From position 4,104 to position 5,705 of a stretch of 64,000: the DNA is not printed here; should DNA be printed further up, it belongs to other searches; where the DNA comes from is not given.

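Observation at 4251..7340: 1029-aa protein with a pilin signal fused to Ig-like, discoidin-like and glycine-rich modules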

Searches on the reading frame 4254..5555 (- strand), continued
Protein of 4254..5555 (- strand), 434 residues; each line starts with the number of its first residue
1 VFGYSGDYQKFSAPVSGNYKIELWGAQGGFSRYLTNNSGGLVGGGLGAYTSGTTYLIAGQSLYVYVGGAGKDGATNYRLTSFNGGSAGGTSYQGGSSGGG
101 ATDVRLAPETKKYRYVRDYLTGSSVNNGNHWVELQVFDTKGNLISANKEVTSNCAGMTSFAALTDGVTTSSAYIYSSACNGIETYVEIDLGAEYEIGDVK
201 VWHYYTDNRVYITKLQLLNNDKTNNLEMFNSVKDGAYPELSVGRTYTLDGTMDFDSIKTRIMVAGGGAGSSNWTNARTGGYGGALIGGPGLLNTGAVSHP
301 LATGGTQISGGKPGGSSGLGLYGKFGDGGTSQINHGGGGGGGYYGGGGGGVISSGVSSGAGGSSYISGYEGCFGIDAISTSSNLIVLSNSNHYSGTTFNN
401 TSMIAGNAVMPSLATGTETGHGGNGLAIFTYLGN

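Call 58: fold_search(model_id=the predicted structure, library=viral)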
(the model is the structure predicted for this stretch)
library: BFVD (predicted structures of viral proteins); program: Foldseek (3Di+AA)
matches with E <= 10: 498; with E <= 0.001: 49
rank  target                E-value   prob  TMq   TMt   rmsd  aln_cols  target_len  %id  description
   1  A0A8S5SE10            4.5e-14  1.00  0.29  0.16  22.2       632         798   20  receptor protein-tyrosine kinase [virus sp. ctX0L1]
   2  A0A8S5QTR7            1.7e-13  1.00  0.44  0.46   6.0       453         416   21  receptor protein-tyrosine kinase [Siphoviridae sp. ct5co22]
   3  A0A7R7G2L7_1          1.4e-12  1.00  0.30  0.12  18.1       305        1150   19  (no name in the UniProt tables at hand)
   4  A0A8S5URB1            1.4e-11  1.00  0.40  0.39  11.0       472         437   22  receptor protein-tyrosine kinase [Siphoviridae sp. ctg6c78]
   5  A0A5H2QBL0            4.1e-11  1.00  0.29  0.12  16.2       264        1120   26  (no name in the UniProt tables at hand)
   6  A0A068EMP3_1          4.3e-10  1.00  0.29  0.11   1.7       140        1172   28  Putative tail protein [Bacillus phage CP-51]
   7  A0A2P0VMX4            5.5e-10  1.00  0.22  0.11  29.4       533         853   16  receptor protein-tyrosine kinase [Tetraselmis virus 1]
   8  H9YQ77                8.9e-10  1.00  0.40  0.54   9.6       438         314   18  (no name in the UniProt tables at hand)
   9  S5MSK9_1              2.3e-09  1.00  0.29  0.11   1.7       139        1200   30  Tail fiber protein [Bacillus phage JL]
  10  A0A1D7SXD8            1.4e-08  1.00  0.44  0.54   6.0       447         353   18  receptor protein-tyrosine kinase [Cyanophage S-RIM12]
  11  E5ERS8                1.5e-07  1.00  0.25  0.51   4.5       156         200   21  (no name in the UniProt tables at hand)
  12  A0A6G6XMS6            2.4e-07  1.00  0.27  0.36   3.5       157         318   20  (no name in the UniProt tables at hand)
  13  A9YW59                5.6e-07  1.00  0.25  0.53   3.3       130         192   28  Uncharacterized protein [Ostreococcus tauri virus OtV5]
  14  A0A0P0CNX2            6.8e-07  1.00  0.24  0.35   4.6       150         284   25  (no name in the UniProt tables at hand)
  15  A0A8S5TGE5            7.8e-07  1.00  0.41  0.21  10.6       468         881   17  receptor protein-tyrosine kinase [Myoviridae sp. ctIty1]
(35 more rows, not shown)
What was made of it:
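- Closest known: Phage tail-tip and tail-fibre proteins with carbohydrate-binding decorations. Same: GRD-fold proteins are common in phages (call 58).
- Many phage proteins share the GRD fold (call 58).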

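Call 65: search_protein_families(library=phrogs, proteins=[window:4254-5555:-], max_evalue=0.01)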
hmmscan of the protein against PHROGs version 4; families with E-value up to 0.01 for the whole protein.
window:4254-5555:- (434 aa): 6 families
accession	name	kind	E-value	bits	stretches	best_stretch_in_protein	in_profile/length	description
phrog_7388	-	unknown function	5.6e-28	99.2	2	2-168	7-151/455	-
phrog_1589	-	unknown function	1.7e-22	81.2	2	2-107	7-109/563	-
phrog_5811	-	unknown function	2.5e-19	70.5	1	2-107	9-112/571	-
phrog_36443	-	unknown function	4e-14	52.5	1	112-245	712-846/1238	-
phrog_21973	-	tail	9.7e-11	39.9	1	110-243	508-637/3605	tail protein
phrog_18810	-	unknown function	0.00028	22.3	1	2-76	7-74/89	-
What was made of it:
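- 4806..5234 (-): Discoidin (F5/8 type C, CBM32-like) beta-sandwich inserted in the glycine-rich domain (aa ~703-845). It looks circularly permuted. Phage CP-51 tail protein matches at rmsd 1.7 A (call 58). phrog_21973 'tail protein' scores 9.7e-11 (call 65).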

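Call 89: get_annotated_region(hit=H2, flank=6000)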
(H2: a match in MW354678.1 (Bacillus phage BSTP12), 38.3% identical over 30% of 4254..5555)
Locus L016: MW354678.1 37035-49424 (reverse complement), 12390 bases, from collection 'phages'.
description: Bacillus phage BSTP12, complete genome.
organism: Bacillus phage BSTP12 (NCBI taxid 2801513)
taxonomy: Viruses; Duplodnaviria; Heunggongvirae; Uroviricota; Caudoviricetes
host: Bacillus subtilis BSC16; source: -; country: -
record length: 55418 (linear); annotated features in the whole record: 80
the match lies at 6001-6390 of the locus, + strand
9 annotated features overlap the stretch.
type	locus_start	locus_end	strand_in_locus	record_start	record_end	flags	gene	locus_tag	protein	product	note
CDS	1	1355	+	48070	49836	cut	BSTP12_071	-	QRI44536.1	neck appendage protein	-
CDS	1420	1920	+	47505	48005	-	BSTP12_070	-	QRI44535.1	hypothetical protein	-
CDS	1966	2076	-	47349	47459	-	BSTP12_069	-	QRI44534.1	hypothetical protein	-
CDS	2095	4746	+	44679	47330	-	BSTP12_068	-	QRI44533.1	putative tail tape measure protein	-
CDS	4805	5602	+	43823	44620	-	BSTP12_067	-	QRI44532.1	tail component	-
CDS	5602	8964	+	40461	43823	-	BSTP12_066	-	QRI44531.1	minor tail protein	-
CDS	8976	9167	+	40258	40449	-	BSTP12_065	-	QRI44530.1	putative tail protein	-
CDS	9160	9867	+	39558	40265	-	BSTP12_064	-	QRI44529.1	hypothetical protein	-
CDS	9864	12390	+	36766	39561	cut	BSTP12_063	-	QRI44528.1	glycoside hydrolase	-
